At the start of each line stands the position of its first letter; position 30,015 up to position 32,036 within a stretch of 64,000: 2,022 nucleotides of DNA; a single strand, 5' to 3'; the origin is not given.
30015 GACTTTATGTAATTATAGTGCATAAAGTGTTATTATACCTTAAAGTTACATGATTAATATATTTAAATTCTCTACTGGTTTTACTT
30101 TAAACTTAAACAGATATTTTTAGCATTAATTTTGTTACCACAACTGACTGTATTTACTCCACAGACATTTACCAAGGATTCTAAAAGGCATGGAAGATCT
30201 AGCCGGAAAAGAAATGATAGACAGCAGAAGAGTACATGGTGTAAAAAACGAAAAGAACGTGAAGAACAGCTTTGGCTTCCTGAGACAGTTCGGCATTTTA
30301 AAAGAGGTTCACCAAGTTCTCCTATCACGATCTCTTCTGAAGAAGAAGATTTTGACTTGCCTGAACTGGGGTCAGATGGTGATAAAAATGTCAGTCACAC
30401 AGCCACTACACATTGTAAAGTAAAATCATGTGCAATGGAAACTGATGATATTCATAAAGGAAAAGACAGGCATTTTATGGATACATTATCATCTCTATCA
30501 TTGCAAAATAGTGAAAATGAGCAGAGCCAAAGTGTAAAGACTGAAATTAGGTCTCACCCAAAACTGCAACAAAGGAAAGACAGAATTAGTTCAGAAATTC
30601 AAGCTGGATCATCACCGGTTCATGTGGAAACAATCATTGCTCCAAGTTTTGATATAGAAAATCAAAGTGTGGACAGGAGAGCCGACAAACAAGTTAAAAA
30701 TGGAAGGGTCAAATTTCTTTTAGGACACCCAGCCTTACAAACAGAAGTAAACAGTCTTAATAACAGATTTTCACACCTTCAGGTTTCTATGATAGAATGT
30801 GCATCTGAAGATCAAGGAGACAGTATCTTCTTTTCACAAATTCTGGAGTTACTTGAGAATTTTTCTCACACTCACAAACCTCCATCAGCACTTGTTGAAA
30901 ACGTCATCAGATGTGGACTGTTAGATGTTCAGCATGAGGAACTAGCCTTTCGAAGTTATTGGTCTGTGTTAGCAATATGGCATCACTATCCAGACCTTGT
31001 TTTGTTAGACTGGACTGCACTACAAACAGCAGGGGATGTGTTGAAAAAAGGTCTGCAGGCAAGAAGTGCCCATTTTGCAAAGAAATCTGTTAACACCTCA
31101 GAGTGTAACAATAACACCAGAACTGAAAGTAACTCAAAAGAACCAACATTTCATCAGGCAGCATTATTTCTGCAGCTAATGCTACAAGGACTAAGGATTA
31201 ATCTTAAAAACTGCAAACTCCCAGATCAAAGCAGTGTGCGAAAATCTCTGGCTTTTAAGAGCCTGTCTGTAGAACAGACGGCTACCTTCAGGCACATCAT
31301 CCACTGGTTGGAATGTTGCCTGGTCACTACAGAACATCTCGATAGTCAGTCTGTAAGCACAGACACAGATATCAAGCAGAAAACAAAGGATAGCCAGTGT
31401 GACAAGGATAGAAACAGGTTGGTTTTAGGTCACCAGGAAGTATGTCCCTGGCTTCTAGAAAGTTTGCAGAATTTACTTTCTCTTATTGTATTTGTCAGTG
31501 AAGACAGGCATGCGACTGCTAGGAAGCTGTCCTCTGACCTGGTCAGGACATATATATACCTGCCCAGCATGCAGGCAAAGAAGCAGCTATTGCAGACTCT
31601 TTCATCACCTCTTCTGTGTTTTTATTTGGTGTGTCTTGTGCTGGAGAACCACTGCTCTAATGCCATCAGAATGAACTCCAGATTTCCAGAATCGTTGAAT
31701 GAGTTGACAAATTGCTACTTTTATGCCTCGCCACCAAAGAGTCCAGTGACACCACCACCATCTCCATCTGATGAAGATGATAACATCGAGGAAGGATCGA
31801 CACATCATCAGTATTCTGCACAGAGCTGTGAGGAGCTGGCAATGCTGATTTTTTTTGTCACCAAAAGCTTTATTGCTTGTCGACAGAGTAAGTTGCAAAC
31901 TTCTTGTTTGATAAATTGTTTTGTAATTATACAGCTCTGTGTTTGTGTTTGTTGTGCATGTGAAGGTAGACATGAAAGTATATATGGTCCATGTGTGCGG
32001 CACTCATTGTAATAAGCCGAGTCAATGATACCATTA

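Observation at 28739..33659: Gene encoding a SIM-UIM-SIM protein with a long C-terminal helical domain (RAP80-like N-terminus; SLF2/SIMC1-like overall)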

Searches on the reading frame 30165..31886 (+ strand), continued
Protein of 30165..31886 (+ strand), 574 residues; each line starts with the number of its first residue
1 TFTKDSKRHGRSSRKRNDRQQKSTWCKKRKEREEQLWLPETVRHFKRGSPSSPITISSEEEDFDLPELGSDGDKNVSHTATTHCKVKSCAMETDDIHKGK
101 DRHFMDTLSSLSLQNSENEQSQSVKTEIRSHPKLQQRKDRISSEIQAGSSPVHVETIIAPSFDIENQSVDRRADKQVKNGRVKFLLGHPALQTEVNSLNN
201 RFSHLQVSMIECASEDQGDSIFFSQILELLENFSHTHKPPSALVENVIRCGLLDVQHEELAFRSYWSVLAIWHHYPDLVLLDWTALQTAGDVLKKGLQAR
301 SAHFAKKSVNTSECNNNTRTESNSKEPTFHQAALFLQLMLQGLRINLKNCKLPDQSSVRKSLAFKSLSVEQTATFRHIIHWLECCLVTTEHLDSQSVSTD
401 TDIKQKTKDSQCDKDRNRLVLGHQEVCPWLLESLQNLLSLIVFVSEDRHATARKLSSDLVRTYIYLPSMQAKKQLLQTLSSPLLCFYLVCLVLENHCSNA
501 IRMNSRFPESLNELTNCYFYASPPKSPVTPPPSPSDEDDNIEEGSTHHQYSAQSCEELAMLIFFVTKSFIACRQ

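Call 63: list_cluster_members(proteins=[P0012, P0018, P0021, P0024, P0028, P0033, P0036, P0039, P0043, P0047])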
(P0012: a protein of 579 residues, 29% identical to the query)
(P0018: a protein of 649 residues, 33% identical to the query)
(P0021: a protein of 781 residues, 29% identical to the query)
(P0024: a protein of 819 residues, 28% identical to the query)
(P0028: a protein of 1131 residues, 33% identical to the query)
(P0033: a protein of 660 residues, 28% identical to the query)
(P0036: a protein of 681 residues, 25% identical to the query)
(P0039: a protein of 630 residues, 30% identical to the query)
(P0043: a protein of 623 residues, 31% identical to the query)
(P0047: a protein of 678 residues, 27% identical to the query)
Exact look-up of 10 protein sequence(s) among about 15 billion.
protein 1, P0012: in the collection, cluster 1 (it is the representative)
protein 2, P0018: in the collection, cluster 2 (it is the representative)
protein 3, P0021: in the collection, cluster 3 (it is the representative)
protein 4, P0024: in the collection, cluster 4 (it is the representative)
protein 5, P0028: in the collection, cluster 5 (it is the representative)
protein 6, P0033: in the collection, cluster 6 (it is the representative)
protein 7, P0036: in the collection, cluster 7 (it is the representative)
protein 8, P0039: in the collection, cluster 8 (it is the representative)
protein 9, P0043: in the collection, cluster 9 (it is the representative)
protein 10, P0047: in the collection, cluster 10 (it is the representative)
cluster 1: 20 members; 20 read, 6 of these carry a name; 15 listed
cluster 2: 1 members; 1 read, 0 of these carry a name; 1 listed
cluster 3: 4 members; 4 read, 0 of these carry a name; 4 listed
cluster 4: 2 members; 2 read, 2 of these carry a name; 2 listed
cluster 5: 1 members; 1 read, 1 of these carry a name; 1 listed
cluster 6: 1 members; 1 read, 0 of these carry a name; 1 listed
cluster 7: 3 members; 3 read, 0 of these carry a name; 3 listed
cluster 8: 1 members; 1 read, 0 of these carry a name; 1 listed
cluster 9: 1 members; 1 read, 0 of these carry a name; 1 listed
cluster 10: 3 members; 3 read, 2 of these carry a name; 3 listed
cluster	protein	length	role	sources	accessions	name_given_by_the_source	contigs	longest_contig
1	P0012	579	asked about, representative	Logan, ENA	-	-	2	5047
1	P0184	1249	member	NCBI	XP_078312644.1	uncharacterized protein LOC111136657 [Crassostrea virginica]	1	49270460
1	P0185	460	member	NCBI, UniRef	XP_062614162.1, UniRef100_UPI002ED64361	glycerol-3-phosphate acyltransferase 4-like [Saccostrea cucullata] | glycerol-3-phosphate acyltransferase 4-like n=1 Tax=Saccostrea cuccullata TaxID=36930 ...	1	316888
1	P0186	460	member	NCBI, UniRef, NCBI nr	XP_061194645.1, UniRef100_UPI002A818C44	glycerol-3-phosphate acyltransferase 4-like [Saccostrea echinata] | glycerol-3-phosphate acyltransferase 4-like n=1 Tax=Saccostrea echinata TaxID=191078 ...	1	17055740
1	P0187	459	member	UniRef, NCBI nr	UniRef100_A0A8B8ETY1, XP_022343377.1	Glycerol-3-phosphate acyltransferase 4-like n=1 Tax=Crassostrea virginica TaxID=6565 ... | glycerol-3-phosphate acyltransferase 4-like [Crassostrea virginica]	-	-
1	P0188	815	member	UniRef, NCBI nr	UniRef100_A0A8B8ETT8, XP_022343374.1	Uncharacterized protein LOC111136655 isoform X2 n=1 Tax=Crassostrea virginica TaxID=6565 ... | uncharacterized protein LOC111136655 isoform X2 [Crassostrea virginica]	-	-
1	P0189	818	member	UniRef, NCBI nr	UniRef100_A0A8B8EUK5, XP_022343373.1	Uncharacterized protein LOC111136655 isoform X1 n=1 Tax=Crassostrea virginica TaxID=6565 ... | uncharacterized protein LOC111136655 isoform X1 [Crassostrea virginica]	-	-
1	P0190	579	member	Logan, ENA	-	-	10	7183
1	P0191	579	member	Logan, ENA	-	-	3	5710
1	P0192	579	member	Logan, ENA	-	-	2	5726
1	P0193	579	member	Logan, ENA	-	-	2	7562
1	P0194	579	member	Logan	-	-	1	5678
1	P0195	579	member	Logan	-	-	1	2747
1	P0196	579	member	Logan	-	-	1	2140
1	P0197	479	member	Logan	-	-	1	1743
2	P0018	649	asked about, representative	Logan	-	-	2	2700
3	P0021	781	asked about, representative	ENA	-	-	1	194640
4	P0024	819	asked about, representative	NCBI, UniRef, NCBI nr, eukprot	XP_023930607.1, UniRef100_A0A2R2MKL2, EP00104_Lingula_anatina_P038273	uncharacterized protein LOC106163953 isoform X2 [Lingula anatina] | Uncharacterized protein LOC106163953 isoform X2 n=1 Tax=Lingula anatina TaxID=7574 ... | XP_023930607.1 uncharacterized protein LOC106163953 isoform X2 [Lingula anatina]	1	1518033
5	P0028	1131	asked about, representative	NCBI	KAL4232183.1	hypothetical protein ACF0H5_009757 [Mactra antiquata]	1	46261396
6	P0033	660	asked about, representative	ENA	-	-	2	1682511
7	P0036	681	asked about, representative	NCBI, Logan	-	-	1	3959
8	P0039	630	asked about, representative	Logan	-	-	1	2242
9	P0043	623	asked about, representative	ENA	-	-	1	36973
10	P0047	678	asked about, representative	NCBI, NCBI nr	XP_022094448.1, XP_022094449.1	uncharacterized protein LOC110981288 isoform X2 [Acanthaster planci]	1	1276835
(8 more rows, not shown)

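Call 72: find_encoding_contigs(protein=P0007, flank=10000, max_places=2)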
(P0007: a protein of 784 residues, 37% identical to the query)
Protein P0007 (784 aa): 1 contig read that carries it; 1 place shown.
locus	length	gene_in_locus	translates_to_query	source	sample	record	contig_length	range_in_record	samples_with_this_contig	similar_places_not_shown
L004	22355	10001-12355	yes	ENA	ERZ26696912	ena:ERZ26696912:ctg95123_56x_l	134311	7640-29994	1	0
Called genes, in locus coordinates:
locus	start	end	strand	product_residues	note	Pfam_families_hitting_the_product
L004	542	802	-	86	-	-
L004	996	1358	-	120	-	-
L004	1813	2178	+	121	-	-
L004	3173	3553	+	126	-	-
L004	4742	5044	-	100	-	-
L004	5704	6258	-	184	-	-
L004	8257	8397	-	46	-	-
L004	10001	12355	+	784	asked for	-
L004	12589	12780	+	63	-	-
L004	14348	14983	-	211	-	PF00075:RNase_H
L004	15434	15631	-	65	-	-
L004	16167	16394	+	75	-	-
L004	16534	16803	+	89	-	-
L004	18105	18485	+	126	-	-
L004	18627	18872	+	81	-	-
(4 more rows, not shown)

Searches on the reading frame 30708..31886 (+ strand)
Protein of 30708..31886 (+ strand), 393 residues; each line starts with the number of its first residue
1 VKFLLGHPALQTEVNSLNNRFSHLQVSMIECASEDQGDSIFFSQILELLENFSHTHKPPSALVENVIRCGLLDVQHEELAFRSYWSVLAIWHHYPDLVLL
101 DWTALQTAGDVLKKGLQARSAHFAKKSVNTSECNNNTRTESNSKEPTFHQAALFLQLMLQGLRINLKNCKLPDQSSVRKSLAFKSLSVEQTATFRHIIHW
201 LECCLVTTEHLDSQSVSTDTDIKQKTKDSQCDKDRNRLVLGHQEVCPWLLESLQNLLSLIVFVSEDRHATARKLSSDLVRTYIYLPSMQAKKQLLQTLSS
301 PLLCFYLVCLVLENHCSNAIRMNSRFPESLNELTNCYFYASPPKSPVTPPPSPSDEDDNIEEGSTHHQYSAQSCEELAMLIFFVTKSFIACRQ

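Call 40: predict_structure(alignment_id=A4)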
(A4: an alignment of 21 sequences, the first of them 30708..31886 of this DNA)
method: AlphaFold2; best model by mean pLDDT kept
length: 393 residues; sequences in the alignment: 21
mean_pLDDT: 80.5   pTM: 0.78
mean pLDDT of the five models: 80.5, 77.5, 77.2, 77.1, 76.2
residues with pLDDT >= 90: 206; 70-90: 82; 50-70: 59; < 50: 46
segments of 3 or more residues with pLDDT < 50: 1-18, 130-142, 223-226, 235-237, 357-359, 361-364
pLDDT, mean of each block of 10 residues (from residue 1): 34 45 70 73 90 90 91 86 94 91 92 89 65 44 75 93 92 92 83 89 89 64 51 50 79 94 93 95 92 96 97 93 87 95 72 56 62 96 98 94
secondary structure, 60 per line:
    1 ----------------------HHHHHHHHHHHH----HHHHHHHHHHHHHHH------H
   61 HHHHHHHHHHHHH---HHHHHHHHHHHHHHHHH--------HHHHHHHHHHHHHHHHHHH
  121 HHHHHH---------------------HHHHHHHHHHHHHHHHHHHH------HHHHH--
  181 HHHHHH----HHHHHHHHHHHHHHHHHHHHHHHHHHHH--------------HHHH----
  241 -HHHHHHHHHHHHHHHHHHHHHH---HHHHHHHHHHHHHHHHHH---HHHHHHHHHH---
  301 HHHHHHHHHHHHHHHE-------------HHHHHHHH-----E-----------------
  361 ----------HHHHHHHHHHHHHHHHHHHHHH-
elements in order: H23-34 H39-53 H60-73 H77-93 H102-126 H148-167 H174-178 H181-186 H191-218 H233-236 H242-263 H267-284 H288-297 H301-315 H330-337 H371-392

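Call 42: fold_search(model_id=the predicted structure, library=pdb)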
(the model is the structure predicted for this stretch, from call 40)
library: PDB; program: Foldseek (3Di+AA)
matches with E <= 10: 445; with E <= 0.001: 1
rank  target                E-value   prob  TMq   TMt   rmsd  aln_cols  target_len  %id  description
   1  7t5p_A                3.5e-07  1.00  0.62  0.60   6.4       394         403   17  Cryo-EM structure of human SIMC1-SLF2 complex (released 2022-12-07)
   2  8s8e_o                4.0e-02  0.75  0.24  0.22  15.5       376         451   11  Structure of a yeast 48S-AUC preinitiation complex in closed conformation (model py48S-AUC-3.1) (released 2024-09-11)
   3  5h7c_A                4.1e-02  0.47  0.15  0.15  22.6       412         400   10  Crystal structure of a repeat protein with two Protein A-DHR14 repeat modules (released 2017-06-28)
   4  5k7v_A                5.4e-02  0.77  0.20  0.25  14.2       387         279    6  Computational Design of Self-Assembling Cyclic Protein Homooligomers (released 2017-04-12)
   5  7r5k_B0               6.6e-02  0.44  0.18  0.07  22.9       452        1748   11  Human nuclear pore complex (constricted) (released 2022-06-22)
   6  9bw4_W                7.9e-02  0.47  0.16  0.15  17.9       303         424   12  TXNL1-bound proteasome (released 2025-06-11)
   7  8fbj                  8.2e-02  0.38  0.15  0.19  21.5       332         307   11  Improving the secretion of designed protein assemblies through negative design of cryptic transmembrane domains (released 2023-03-22)
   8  6fyx_o                9.7e-02  0.35  0.18  0.15  17.0       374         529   12  Structure of a partial yeast 48S preinitiation complex with eIF5 N-terminal domain (model C1) (released 2018-12-05)
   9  8v3b_a                1.1e-01  0.85  0.25  0.24  13.8       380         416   11  Computational Designed Nanocage O43_129_+4 (released 2024-03-13)
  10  6tb4_L                1.9e-01  0.90  0.30  0.06  10.3       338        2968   10  Structure of SAGA bound to TBP (released 2020-01-29)
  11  3nmz_A                2.0e-01  0.35  0.20  0.20  15.8       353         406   10  Crystal structure of APC complexed with Asef (released 2011-07-06)
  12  8ga7                  2.1e-01  0.12  0.10  0.08  19.6       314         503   11  Geometrically programmable nanomaterial construction using regularized protein building blocks (released 2024-03-13)
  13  3nmz_B                2.2e-01  0.30  0.18  0.18  14.7       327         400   10  Crystal structure of APC complexed with Asef (released 2011-07-06)
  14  4oww_A                2.6e-01  0.47  0.22  0.20  17.1       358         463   11  Structural basis of SOSS1 in complex with a 35nt ssDNA (released 2014-04-16)
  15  9mg8_B                2.6e-01  0.20  0.12  0.13  22.6       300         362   11  Crystal Structure of b-iTHR-110 (released 2025-12-17)
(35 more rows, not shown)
